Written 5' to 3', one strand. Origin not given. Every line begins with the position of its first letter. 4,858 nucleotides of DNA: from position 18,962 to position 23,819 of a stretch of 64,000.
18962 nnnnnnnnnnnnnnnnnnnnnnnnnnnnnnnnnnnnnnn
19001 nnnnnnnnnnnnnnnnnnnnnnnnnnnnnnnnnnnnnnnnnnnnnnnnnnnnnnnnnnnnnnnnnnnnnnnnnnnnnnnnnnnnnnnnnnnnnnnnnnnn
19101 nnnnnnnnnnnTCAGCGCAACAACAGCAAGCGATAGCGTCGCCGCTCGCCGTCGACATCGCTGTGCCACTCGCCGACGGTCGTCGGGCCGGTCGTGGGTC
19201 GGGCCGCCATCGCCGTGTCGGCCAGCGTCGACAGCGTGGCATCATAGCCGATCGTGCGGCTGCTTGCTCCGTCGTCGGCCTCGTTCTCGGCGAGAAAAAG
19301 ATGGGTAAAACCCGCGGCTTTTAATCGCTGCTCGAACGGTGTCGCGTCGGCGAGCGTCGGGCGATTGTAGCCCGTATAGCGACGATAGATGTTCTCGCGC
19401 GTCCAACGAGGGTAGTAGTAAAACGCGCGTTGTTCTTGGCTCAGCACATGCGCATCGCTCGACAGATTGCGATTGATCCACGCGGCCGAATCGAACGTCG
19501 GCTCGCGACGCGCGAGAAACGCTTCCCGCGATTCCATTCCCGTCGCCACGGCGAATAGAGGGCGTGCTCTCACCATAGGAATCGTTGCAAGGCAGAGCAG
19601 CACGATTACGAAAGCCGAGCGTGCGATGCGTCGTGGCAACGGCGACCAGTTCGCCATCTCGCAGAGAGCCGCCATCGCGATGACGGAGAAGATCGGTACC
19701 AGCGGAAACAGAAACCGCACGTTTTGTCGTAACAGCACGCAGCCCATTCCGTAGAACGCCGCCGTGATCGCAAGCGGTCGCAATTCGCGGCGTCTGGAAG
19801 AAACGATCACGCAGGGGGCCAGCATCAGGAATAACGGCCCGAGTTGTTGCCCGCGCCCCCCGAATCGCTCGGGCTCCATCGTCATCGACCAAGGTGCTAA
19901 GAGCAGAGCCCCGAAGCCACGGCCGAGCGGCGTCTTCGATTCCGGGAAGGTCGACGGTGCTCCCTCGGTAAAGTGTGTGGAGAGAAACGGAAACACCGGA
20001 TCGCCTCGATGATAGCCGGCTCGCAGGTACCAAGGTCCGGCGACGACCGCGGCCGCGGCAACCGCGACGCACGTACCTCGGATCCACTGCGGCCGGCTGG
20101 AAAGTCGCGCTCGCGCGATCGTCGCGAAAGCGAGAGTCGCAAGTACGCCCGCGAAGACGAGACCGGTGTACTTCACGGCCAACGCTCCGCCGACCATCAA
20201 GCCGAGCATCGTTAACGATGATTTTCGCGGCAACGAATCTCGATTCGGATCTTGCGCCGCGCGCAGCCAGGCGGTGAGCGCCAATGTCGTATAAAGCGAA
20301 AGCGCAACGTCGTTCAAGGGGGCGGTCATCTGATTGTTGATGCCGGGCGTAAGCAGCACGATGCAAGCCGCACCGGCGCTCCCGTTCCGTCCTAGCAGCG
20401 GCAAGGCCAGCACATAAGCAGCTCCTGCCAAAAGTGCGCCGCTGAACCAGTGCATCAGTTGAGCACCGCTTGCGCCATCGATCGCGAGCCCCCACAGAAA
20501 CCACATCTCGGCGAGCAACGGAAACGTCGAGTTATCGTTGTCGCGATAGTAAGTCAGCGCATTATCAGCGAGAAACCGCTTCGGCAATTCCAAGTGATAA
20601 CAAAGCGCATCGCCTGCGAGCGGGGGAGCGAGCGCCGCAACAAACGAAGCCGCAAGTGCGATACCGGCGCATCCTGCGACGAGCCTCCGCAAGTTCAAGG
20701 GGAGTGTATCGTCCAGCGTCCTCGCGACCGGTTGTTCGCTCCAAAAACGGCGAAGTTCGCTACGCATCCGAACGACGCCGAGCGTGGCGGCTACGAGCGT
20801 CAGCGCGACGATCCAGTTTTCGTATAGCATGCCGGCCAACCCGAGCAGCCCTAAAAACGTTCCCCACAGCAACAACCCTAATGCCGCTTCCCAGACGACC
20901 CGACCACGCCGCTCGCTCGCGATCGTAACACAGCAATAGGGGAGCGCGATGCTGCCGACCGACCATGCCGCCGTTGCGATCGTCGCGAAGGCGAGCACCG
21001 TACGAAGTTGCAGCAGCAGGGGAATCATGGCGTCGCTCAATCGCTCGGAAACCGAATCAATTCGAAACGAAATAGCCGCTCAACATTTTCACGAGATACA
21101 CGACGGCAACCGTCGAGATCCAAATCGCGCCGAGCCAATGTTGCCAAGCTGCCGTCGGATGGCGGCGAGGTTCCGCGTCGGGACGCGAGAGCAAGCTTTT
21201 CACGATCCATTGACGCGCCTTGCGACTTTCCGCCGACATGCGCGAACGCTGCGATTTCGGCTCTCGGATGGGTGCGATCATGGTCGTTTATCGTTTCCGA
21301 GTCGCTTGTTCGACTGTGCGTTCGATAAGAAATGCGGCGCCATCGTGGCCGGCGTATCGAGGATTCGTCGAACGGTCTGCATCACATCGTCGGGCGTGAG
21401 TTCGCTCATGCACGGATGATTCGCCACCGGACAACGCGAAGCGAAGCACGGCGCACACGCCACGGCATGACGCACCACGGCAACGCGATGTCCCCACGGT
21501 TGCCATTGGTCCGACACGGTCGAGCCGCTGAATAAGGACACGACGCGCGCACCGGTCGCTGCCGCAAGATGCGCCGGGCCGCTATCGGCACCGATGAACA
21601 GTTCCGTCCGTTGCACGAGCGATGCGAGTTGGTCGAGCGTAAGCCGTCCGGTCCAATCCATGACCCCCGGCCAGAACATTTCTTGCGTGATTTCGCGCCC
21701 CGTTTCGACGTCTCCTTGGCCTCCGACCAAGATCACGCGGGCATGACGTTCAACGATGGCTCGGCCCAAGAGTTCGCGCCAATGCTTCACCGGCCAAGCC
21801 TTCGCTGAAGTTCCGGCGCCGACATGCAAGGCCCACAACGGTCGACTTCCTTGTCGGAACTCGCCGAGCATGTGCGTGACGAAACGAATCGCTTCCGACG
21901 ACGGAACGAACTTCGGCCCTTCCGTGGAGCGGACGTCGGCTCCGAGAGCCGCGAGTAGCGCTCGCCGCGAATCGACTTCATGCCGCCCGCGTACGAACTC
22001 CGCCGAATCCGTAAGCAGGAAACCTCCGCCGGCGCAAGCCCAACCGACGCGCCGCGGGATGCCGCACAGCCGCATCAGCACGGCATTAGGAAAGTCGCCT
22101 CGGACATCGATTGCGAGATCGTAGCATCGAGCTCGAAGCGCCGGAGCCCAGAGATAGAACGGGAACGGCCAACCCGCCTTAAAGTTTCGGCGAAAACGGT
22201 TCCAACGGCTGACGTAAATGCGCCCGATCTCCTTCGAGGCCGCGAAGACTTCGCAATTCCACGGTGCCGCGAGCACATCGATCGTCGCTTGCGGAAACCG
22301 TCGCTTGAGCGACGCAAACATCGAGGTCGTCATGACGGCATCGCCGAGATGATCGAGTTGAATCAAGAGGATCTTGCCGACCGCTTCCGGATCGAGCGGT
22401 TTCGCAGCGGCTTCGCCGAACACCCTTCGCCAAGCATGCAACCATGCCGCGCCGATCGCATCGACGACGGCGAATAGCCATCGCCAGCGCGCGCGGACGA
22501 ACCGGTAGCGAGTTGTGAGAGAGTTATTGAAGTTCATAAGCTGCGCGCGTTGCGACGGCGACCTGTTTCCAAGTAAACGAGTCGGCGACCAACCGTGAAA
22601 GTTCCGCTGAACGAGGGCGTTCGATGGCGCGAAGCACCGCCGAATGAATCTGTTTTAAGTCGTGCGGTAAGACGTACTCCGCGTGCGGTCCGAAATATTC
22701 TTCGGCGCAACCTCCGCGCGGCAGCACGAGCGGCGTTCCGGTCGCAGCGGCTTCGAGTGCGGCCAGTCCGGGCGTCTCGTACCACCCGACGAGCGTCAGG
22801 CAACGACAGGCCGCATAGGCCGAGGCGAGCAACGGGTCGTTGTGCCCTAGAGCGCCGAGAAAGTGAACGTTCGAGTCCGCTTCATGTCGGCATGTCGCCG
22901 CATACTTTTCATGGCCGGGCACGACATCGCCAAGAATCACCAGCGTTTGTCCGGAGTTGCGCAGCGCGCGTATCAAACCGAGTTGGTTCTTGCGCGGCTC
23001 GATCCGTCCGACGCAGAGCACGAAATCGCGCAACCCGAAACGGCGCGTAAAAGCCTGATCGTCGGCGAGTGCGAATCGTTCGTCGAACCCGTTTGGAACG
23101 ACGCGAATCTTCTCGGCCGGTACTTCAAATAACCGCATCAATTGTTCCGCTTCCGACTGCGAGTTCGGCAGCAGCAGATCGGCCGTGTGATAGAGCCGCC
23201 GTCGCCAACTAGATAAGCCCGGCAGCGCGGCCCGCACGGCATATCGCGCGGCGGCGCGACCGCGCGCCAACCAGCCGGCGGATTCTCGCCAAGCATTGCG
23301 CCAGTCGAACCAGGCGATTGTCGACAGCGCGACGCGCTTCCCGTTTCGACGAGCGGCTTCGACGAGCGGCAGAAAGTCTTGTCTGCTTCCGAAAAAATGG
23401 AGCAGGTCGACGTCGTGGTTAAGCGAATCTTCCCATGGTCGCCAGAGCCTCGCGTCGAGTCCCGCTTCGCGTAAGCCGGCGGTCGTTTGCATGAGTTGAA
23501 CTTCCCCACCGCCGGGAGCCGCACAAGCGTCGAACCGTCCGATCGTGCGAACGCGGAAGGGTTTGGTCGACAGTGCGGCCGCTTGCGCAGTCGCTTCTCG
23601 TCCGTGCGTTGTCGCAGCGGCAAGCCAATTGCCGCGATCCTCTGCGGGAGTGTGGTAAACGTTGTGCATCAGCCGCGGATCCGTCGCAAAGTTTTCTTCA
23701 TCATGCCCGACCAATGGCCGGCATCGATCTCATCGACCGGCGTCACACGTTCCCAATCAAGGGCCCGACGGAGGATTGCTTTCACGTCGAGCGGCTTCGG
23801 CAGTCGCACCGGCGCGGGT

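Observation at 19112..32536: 13-kb translationally coupled envelope-glycan operon mixing LPS-core-type, capsule-type and phospholipid-type enzymes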

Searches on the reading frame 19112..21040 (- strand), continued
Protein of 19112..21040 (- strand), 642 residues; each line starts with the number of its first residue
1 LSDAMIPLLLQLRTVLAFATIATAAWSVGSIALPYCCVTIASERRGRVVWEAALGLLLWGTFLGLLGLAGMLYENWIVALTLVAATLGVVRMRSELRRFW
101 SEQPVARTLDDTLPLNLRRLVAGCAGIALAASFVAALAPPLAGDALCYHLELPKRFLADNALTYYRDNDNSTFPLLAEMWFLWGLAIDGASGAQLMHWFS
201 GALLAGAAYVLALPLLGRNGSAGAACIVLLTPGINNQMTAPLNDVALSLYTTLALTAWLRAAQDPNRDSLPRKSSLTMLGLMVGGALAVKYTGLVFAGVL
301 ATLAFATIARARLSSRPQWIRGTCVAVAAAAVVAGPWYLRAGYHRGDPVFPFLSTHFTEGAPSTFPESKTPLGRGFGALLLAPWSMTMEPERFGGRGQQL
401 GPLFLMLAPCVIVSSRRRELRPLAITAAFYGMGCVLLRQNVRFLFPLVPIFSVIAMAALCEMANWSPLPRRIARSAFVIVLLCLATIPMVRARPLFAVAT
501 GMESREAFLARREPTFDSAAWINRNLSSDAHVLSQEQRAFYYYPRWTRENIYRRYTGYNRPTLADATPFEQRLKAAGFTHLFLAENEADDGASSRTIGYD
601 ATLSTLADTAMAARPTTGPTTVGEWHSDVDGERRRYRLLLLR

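Call 69: fold_search(model_id=the predicted structure, library=pdb)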
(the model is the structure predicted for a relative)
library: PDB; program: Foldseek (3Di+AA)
matches with E <= 10: 340; with E <= 0.001: 12
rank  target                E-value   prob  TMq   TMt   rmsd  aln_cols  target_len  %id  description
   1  5ezm                  3.8e-09  1.00  0.48  0.55  10.8       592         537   16  Crystal Structure of ArnT from Cupriavidus metallidurans in the apo state (released 2016-02-17)
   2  5f15                  4.3e-08  1.00  0.47  0.54  11.1       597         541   14  Crystal Structure of ArnT from Cupriavidus metallidurans bound to Undecaprenyl phosphate (released 2016-02-17)
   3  8if8_B                1.7e-06  1.00  0.43  0.44  14.5       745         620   14  Arabinosyltransferase AftA (released 2023-05-31)
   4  7oci_F                2.5e-06  1.00  0.44  0.44  10.6       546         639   14  Cryo-EM structure of yeast Ost6p containing oligosaccharyltransferase complex (released 2022-02-16)
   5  8if8_C                2.6e-06  1.00  0.43  0.46  14.4       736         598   13  Arabinosyltransferase AftA (released 2023-05-31)
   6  9s6u_A                7.9e-06  1.00  0.46  0.52   8.4       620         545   12  Ternary cryo-EM structure of human ALG9 with Dol25-PP-GlcNAc2Man8, Dol25-P-Man and Fab (released 2026-03-18)
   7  3waj                  2.2e-05  1.00  0.43  0.36  13.0       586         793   12  Crystal structure of the Archaeoglobus fulgidus oligosaccharyltransferase (O29867_ARCFU) complex with Zn and sulfate (released 2013-10-30)
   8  3wak                  4.4e-05  1.00  0.43  0.34  11.0       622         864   13  Crystal structure of the Archaeoglobus fulgidus oligosaccharyltransferase (O29867_ARCFU) in the apo form (released 2013-10-30)
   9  7e9s_A                7.9e-05  1.00  0.39  0.30  13.4       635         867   12  Archaeal oligosaccharyltransferase AglB from Archaeoglobus fulgidus in complex with an inhibitory peptide and a dolich (released 2021-09-08)
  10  8age_A                8.6e-05  1.00  0.43  0.43  10.6       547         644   14  Structure of yeast oligosaccharylransferase complex with acceptor peptide bound (released 2022-12-07)
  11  6s7t_A                1.7e-04  1.00  0.38  0.35  11.1       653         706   11  Cryo-EM structure of human oligosaccharyltransferase complex OST-B (released 2019-12-18)
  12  3rce_A                2.2e-04  1.00  0.43  0.41  12.7       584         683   11  Bacterial oligosaccharyltransferase PglB (released 2011-06-15)
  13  9dm5                  3.1e-03  1.00  0.31  0.47  12.4       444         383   15  Product-Bound mannosyltransferase PimE (released 2025-06-25)
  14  9s6r_A                4.4e-03  0.99  0.25  0.37  12.8       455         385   14  Ternary cryo-EM structure of yeast ALG3 with Dol25-PP-GlcNAc2Man5, Dol25-P-Man, and Fab (released 2026-03-18)
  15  9dm7_A                5.7e-03  1.00  0.31  0.47  11.5       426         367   16  mannosyltransferase PimE in complex with Fab_E6 (released 2025-06-25)
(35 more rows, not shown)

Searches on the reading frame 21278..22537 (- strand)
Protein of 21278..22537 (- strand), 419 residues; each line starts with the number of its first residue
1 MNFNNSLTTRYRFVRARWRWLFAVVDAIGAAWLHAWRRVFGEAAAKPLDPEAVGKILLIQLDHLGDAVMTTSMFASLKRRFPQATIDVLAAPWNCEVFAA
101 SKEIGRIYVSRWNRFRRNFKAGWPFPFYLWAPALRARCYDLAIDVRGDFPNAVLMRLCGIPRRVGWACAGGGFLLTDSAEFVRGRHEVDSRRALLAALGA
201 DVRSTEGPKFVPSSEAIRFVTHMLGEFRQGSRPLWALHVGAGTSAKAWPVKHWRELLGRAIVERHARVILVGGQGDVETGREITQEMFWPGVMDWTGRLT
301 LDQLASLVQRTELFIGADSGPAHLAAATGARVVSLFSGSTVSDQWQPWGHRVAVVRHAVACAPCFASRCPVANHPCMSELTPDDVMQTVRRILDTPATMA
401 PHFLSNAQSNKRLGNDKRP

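Call 4: search_protein_families(library=pfam, proteins=[window:21278-22537:-], max_evalue=0.01)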
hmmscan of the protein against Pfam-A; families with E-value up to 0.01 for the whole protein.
window:21278-22537:- (419 aa): 1 family
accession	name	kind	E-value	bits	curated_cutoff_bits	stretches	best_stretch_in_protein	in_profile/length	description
PF01075.23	Glyco_transf_9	-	8.1e-36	124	22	1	133-371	7-243/247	Glycosyltransferase family 9 (heptosyltransferase)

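Call 5: search_protein_families(library=ncbifam, proteins=[window:21278-22537:-], max_evalue=0.01)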
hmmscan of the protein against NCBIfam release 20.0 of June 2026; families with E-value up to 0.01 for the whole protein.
window:21278-22537:- (419 aa): 7 families
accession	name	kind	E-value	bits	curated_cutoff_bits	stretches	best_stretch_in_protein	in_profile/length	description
TIGR02195.1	heptsyl_trn_II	equivalog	3.6e-36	125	134.6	1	55-393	1-338/339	lipopolysaccharide heptosyltransferase II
TIGR02201.1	heptsyl_trn_III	equivalog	4.8e-31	108.1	170.2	1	55-355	1-304/344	putative lipopolysaccharide heptosyltransferase III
NF007742.0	PRK10422.1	equivalog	2e-25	89.3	467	1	53-354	5-305/352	lipopolysaccharide core heptosyltransferase RfaQ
TIGR02193.1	heptsyl_trn_I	equivalog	2e-24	86.4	185.3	1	55-392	1-319/320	lipopolysaccharide heptosyltransferase I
NF008162.0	PRK10916.1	equivalog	2.3e-22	79.7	569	1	55-394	2-344/348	ADP-heptose--LPS heptosyltransferase RfaF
NF008204.0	PRK10964.1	equivalog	1.4e-07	30.9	437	1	55-337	2-280/322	lipopolysaccharide heptosyltransferase RfaC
TIGR04414.1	hepto_Aah_TibC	equivalog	5.4e-06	25.6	200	1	239-356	211-325/374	autotransporter strand-loop-strand O-heptosyltransferase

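Call 45: search_solved_structures(query=window:21278-22537:-, max_evalue=0.001)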
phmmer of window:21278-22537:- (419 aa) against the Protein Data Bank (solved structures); distinct sequences matched with E-value up to 0.001: 5.
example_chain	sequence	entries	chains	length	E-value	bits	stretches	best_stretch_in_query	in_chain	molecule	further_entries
1psw_A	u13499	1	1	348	4.4e-21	78.7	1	55-393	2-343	ADP-HEPTOSE LPS HEPTOSYLTRANSFERASE II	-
6dfe_A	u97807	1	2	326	5.5e-10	42.1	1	55-335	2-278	ADP-heptose--LPS heptosyltransferase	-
2gt1_A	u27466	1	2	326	5.5e-10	42.1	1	55-335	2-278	Lipopolysaccharide heptosyltransferase-1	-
2h1f_A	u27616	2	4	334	6e-10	42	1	55-335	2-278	Lipopolysaccharide heptosyltransferase-1 | Lipopolysaccharide heptosyltransferase 1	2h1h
3tov_A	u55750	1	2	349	7.9e-08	35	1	235-340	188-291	Glycosyl transferase family 9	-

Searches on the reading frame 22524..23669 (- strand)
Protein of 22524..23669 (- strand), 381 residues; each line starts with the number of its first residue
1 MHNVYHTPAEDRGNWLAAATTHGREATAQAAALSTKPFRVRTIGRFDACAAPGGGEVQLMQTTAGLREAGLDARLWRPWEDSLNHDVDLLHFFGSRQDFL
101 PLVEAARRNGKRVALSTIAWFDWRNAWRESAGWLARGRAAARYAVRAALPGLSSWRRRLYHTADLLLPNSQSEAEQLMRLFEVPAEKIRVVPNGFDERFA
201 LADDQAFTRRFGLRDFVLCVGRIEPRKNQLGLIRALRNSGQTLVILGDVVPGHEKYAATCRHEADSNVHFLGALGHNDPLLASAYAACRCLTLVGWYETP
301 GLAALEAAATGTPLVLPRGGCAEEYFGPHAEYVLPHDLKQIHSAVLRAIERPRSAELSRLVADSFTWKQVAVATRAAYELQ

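Call 4: search_protein_families(library=pfam, proteins=[window:22524-23669:-], max_evalue=0.01)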
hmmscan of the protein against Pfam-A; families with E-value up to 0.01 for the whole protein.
window:22524-23669:- (381 aa): 5 families
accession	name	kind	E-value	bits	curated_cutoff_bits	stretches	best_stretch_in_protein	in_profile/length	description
PF00534.26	Glycos_transf_1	-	1.5e-12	47.8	26.4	1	214-353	15-160/172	Glycosyl transferases group 1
PF13692.12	Glyco_trans_1_4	-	3.2e-12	47.3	27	1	217-350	4-141/142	Glycosyl transferases group 1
PF13439.12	Glyco_transf_4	-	1.8e-10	41.6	28.5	1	83-197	69-168/170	Glycosyltransferase Family 4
PF13579.12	Glyco_trans_4_4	-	7.4e-06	26.8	29.7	1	41-194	43-158/158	Glycosyl transferase 4-like domain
PF13524.12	Glyco_trans_1_2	-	4e-05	24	25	1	233-355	6-118/144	Glycosyl transferase-like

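Call 5: search_protein_families(library=ncbifam, proteins=[window:22524-23669:-], max_evalue=0.01)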
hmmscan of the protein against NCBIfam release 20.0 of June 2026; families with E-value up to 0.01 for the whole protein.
window:22524-23669:- (381 aa): 14 families
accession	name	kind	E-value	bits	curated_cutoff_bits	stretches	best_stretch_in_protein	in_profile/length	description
TIGR04047.1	MSMEG_0565_glyc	hypoth_equivalog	5.8e-22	78.3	259.85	1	150-379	126-372/373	MSMEG_0565 family glycosyltransferase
TIGR03449.1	mycothiol_MshA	equivalog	3.1e-11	42.8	462.5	1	159-379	161-401/406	D-inositol-3-phosphate glycosyltransferase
NF050063.1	ProtGlycPglJ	equivalog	9.7e-11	41.5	500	1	157-298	139-276/363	N-acetylgalactosamine-N,N'-diacetylbacillosaminyl-diphospho-undecaprenol 4-alpha-N-acetylgalactosaminyltransferase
NF053787.1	GlcN_PG_synth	equivalog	2.5e-10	39.8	480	1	152-378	133-356/361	N-acetylglucosaminyl phosphatidylglycerol synthase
NF041010.1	glycosy_Agl16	equivalog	7.9e-10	38.1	575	1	155-379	126-349/352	glycosylation protein Agl16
NF053513.1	Gtran_IagA_BgsA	equivalog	1.7e-07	30.6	460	1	150-318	93-266/333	LTA glycolipid anchor biosynthesis glycosyltransferase, IagA/BgsA family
TIGR02149.1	glgA_Coryne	subfamily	3.7e-07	29.6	302.4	1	152-324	133-320/391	glycogen synthase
NF041876.1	EPS_EpsE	equivalog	2.6e-06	26.9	400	1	185-355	185-365/389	exopolysaccharide biosynthesis GT4 family glycosyltransferase EpsE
TIGR04157.1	glyco_rSAM_CFB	subfamily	2e-05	23.8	400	1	157-316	164-329/406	TIGR04157 family glycosyltransferase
TIGR03999.1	thiol_BshA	equivalog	9.8e-05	21.4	273.7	1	168-324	150-309/375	N-acetyl-alpha-D-glucosaminyl L-malate synthase BshA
NF038255.1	exopoly_VpsD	equivalog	0.00018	20.5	300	1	182-324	173-319/381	VpsD family glycosyltransferase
TIGR03088.1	stp2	hypoth_equivalog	0.00027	20.1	409.05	1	166-350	140-337/374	TIGR03088 family PEP-CTERM/XrtA system glycosyltransferase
NF038295.1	EPS_HpsP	equivalog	0.0012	17.9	550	1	170-379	162-385/388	hormogonium polysaccharide biosynthesis glycosyltransferase HpsP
TIGR02095.1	glgA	subfamily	0.0021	16.8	328.45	1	206-322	281-404/477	glycogen/starch synthase, ADP-glucose type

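Call 47: search_solved_structures(query=window:22524-23669:-, max_evalue=0.0001)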
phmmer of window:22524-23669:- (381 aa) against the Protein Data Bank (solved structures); distinct sequences matched with E-value up to 0.0001: 8.
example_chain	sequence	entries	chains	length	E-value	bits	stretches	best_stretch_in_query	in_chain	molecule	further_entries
7qsg_A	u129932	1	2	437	8.8e-11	44.7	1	153-379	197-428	D-inositol 3-phosphate glycosyltransferase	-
6kih_A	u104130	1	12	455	1.8e-08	37.1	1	157-356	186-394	Tll1590 protein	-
2f9f_A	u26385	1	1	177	2.7e-08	36.5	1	214-352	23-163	first mannosyl transferase (wbaZ-1)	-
3c4q_A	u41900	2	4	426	4.1e-08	35.9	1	156-320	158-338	Predicted glycosyltransferases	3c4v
3c48_A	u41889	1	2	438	4.4e-08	35.8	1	156-320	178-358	Predicted glycosyltransferases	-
3oka_A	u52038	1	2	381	2.6e-07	33.3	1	149-352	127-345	GDP-mannose-dependent alpha-(1-6)-phosphatidylinositol monomannoside mannosyltransferase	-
3okc_A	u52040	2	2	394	2.8e-07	33.2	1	149-352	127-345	GDP-mannose-dependent alpha-(1-6)-phosphatidylinositol monomannoside mannosyltransferase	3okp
2iuy_A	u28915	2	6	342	7.3e-05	25.2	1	211-334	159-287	GLYCOSYLTRANSFERASE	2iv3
